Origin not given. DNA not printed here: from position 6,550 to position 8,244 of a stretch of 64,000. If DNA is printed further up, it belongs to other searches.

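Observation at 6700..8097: Non-canonical sortase-like anchor signal PTGDSAL-TM-K(R/K)REN on GLUG-like beta-helix proteins (1-1287 and 6700-8097)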

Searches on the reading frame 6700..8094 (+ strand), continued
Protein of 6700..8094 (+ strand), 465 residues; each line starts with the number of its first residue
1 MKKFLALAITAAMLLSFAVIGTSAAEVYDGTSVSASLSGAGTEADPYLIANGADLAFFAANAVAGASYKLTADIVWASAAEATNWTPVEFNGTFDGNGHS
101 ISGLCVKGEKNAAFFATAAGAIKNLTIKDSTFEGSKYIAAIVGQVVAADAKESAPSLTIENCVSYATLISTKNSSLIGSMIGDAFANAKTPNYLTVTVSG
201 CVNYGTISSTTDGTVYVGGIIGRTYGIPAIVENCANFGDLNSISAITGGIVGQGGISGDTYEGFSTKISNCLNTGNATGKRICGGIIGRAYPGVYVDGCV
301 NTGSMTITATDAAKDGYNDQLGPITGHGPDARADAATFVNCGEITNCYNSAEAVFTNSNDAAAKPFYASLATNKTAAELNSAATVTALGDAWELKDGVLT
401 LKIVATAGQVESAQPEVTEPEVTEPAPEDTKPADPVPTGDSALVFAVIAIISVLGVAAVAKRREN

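Call 78: fold_search(model_id=the predicted structure, library=pdb)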
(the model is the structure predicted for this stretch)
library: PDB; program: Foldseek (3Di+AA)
matches with E <= 10: 199; with E <= 0.001: 3
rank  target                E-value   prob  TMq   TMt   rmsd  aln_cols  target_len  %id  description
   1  3n6z                  1.3e-09  1.00  0.48  0.64   6.3       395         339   18  Crystal structure of a putative immunoglobulin A1 protease (BACOVA_03286) from Bacteroides ovatus at 1.30 A resolution (released 2010-07-21)
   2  7uvl_P                1.1e-04  1.00  0.43  0.17   5.3       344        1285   15  IgA1 Protease with IgA1 substrate (released 2022-11-23)
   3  7uvk                  5.1e-04  1.00  0.44  0.17   4.6       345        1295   15  G. haemolysans IgA1 protease (released 2022-11-23)
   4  6xjb                  6.8e-03  1.00  0.45  0.18   4.8       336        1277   13  IgA1 Protease (released 2020-12-09)
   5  6xja_P                2.0e-02  1.00  0.40  0.16   5.3       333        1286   12  Streptococcus Pneumoniae IgA1 Protease with IgA1 substrate (released 2021-01-20)
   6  7jgj_A                2.2e-02  1.00  0.37  0.14   5.8       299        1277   15  IgA1 Protease in complex with neutralizing mAb (released 2020-12-09)
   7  5ny0                  2.5e-02  0.57  0.23  0.29  14.0       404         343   15  L. reuters 100-23 SRRP (released 2018-03-21)
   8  2w7z_B                6.6e-02  0.28  0.16  0.29  13.2       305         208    8  Structure of the pentapeptide repeat protein EfsQnr, a DNA gyrase inhibitor. Free amines modified by cyclic pentylatio (released 2009-05-05)
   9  9k4a_A                7.9e-02  0.57  0.25  0.19  10.3       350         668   12  Cryo-EM structure of depolymerase S2-4 from Klebsiella phage K64-1 (released 2026-03-25)
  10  1dbg_A                1.4e-01  0.25  0.22  0.21  13.1       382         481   11  CRYSTAL STRUCTURE OF CHONDROITINASE B (released 2000-01-12)
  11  2w7z_A                1.4e-01  0.13  0.12  0.22  12.9       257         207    7  Structure of the pentapeptide repeat protein EfsQnr, a DNA gyrase inhibitor. Free amines modified by cyclic pentylatio (released 2009-05-05)
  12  8bwk_D                1.7e-01  0.14  0.19  0.14  14.1       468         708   12  Metagenomic derived PL6 alginate lyase (released 2023-12-20)
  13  4mr0_B                1.8e-01  0.10  0.16  0.16  13.9       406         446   10  Crystal structure of PfbA, a surface adhesin of Streptococcus pneumoniae (released 2014-02-05)
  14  9ozl_A                2.1e-01  0.07  0.14  0.16  15.8       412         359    7  Crystal structure of the polysaccharide lyase RbmB from Vibrio cholerae (released 2026-03-11)
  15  8bwk_B                2.6e-01  0.44  0.25  0.18  11.8       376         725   12  Metagenomic derived PL6 alginate lyase (released 2023-12-20)
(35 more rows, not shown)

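Call 79: search_protein_families(library=ncbifam, proteins=[L045:472-2331:+], max_evalue=0.01)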
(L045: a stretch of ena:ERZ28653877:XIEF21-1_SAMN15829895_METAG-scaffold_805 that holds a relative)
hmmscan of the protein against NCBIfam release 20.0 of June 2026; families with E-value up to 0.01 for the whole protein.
L045:472-2331:+ (620 aa): 1 family
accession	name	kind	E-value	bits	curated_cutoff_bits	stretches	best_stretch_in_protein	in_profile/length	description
NF011521.0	PRK14960.1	equivalog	0.0069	14.8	1228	1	487-571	370-440/702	DNA polymerase III subunit gamma/tau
